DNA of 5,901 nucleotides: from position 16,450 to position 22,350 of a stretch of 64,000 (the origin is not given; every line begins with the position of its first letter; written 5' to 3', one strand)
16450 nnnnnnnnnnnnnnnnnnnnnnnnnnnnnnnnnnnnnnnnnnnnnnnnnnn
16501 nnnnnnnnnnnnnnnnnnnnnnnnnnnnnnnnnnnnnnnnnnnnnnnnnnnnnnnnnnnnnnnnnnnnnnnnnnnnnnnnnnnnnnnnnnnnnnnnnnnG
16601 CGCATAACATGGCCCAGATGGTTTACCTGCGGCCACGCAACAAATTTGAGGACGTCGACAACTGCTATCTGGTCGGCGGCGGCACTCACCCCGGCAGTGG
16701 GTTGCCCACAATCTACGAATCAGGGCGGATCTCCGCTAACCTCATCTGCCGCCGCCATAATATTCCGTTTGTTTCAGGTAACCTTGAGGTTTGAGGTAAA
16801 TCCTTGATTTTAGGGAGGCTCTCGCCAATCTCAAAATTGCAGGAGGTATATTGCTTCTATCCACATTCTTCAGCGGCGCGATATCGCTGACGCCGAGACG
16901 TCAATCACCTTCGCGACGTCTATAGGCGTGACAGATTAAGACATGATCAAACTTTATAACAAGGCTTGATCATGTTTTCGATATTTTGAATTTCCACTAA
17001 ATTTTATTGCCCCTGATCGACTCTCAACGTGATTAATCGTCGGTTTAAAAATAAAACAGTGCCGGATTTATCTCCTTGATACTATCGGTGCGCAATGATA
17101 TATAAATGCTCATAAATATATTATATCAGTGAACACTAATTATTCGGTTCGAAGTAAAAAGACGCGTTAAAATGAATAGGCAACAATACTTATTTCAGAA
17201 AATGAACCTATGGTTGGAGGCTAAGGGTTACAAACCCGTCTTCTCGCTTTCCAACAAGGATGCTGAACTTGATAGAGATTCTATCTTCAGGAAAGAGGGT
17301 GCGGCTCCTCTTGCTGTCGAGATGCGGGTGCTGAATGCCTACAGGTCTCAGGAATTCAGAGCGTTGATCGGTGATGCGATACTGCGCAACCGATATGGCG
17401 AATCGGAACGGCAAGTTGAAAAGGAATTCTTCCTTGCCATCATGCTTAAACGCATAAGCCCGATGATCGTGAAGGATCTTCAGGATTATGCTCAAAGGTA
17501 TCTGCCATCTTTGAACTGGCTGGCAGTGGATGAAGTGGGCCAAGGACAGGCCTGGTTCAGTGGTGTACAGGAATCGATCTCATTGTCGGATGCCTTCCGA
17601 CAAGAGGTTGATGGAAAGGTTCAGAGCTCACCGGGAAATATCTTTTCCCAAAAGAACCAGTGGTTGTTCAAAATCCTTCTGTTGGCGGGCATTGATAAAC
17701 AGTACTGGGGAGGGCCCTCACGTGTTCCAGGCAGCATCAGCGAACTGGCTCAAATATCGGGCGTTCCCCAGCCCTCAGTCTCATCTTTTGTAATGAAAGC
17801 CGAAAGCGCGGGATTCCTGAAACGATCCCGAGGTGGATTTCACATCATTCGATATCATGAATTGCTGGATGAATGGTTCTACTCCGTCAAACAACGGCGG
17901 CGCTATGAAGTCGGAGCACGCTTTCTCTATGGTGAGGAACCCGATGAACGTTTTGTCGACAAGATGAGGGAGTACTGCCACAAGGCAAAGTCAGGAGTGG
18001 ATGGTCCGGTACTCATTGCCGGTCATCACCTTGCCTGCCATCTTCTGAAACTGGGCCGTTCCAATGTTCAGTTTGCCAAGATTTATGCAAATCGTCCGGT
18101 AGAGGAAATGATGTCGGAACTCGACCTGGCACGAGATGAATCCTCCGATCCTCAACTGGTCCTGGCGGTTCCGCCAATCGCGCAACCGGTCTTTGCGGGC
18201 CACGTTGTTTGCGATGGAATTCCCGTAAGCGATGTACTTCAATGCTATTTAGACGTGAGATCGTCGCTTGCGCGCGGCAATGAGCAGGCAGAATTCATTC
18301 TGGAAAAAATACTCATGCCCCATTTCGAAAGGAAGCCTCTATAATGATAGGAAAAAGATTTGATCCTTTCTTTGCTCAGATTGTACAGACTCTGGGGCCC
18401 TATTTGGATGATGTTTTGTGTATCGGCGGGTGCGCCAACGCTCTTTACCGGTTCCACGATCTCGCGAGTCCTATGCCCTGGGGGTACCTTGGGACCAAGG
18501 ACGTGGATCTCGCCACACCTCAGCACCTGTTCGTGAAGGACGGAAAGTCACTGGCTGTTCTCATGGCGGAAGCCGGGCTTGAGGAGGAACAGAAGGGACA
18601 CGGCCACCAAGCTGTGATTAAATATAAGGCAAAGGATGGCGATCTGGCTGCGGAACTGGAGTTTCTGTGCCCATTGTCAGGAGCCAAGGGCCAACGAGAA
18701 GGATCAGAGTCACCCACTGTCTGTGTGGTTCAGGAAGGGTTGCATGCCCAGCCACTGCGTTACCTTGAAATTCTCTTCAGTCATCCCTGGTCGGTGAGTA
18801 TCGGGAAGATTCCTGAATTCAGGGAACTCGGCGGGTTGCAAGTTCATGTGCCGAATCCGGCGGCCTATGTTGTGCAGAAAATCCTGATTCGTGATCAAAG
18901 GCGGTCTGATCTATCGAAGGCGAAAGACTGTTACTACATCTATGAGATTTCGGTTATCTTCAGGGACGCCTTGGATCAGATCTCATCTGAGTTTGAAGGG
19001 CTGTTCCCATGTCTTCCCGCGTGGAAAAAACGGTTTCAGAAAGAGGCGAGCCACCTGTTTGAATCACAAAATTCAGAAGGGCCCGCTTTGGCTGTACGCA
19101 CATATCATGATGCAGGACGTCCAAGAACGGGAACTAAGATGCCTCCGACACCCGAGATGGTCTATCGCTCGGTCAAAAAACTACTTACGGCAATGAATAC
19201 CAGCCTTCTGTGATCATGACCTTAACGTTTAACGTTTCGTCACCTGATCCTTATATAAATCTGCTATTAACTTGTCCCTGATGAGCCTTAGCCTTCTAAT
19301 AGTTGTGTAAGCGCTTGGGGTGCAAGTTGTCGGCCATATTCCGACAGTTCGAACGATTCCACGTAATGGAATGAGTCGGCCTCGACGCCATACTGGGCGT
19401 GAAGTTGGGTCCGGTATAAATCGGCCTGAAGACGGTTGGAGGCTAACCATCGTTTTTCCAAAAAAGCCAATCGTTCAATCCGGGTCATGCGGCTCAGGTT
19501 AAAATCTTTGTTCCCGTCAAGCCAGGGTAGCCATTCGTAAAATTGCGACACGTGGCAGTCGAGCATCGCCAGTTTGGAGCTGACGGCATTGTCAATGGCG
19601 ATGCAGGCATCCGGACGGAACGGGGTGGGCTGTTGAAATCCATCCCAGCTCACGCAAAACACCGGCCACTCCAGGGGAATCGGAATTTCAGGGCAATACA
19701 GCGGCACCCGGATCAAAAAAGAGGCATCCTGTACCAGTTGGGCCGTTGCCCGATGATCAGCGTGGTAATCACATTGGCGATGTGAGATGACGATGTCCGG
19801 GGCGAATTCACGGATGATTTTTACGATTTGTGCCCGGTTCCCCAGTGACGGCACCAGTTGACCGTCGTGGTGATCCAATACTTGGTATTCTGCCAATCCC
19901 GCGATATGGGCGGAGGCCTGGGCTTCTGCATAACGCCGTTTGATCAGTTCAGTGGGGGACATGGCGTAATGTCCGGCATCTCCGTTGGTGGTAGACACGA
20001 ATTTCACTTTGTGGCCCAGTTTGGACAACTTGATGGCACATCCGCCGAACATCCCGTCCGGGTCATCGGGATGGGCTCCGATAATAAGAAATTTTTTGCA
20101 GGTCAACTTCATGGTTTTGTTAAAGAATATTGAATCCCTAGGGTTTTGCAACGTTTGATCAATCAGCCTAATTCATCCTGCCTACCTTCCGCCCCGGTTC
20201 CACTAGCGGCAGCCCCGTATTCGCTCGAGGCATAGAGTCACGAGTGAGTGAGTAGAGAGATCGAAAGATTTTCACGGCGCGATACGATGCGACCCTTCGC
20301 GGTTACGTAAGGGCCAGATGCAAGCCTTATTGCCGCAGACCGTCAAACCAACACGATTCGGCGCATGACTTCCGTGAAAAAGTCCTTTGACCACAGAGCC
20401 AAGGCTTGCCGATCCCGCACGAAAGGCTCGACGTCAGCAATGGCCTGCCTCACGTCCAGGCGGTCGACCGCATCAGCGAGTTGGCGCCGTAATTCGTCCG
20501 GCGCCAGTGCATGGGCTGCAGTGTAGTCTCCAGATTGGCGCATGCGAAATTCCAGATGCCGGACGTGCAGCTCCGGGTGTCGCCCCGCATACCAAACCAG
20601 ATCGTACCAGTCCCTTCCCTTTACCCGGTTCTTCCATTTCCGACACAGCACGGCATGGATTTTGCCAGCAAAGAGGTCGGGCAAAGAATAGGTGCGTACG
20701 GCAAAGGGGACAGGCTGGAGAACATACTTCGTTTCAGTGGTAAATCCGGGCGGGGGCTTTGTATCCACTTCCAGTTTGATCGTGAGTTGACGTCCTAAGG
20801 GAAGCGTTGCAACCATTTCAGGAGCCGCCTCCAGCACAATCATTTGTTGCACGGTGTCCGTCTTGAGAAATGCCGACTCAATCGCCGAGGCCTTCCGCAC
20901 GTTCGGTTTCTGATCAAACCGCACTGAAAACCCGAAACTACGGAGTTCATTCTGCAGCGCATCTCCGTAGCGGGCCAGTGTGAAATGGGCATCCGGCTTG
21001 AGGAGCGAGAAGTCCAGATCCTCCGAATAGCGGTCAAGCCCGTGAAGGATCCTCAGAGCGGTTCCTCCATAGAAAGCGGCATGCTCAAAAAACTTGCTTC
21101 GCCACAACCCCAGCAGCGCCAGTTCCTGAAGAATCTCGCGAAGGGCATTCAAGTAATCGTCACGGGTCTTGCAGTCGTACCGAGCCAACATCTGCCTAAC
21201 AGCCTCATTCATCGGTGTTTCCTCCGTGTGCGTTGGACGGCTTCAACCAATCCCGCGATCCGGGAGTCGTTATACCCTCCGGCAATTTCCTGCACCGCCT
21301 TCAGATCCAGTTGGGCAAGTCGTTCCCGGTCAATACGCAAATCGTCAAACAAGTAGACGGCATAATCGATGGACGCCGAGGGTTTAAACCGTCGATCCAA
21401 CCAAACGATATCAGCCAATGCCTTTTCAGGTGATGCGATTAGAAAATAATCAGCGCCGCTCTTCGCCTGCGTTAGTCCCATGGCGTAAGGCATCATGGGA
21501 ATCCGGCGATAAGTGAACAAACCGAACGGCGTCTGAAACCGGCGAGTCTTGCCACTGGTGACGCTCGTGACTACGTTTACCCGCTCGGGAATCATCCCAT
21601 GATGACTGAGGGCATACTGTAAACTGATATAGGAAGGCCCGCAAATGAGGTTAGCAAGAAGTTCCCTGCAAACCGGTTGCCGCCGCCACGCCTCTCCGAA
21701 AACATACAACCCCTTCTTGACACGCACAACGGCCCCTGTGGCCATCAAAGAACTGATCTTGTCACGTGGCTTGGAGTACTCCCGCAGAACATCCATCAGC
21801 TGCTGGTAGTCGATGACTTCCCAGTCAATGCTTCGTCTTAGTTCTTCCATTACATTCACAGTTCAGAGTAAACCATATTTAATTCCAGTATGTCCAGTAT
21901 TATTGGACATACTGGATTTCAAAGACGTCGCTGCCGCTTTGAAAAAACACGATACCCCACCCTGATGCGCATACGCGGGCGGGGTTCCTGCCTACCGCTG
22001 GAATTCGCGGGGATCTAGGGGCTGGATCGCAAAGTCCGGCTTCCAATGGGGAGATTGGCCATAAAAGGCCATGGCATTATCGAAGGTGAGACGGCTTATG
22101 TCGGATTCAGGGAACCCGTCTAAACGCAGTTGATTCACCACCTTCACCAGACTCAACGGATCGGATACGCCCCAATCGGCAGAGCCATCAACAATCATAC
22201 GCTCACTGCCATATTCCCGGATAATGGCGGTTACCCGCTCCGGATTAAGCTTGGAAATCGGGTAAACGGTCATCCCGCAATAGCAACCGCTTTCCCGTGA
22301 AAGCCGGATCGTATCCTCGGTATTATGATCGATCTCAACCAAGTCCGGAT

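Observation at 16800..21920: Compact defence island: divergent AbiE-like pair, PIG-L deacetylase, canonical AbiEi/AbiEii with a perfect operator palindrome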

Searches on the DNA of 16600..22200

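Call 98: search_rna_families(source=window, start=16600, end=22200, threshold=evalue, max_evalue=1)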
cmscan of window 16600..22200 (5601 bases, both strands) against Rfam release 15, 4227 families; matches with E-value up to 1: 1.
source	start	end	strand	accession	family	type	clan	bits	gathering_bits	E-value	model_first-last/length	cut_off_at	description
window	21876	21923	+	RF00951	mir-1302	Gene; miRNA;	-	29.6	62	0.079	1-52/52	no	mir-1302 microRNA precursor family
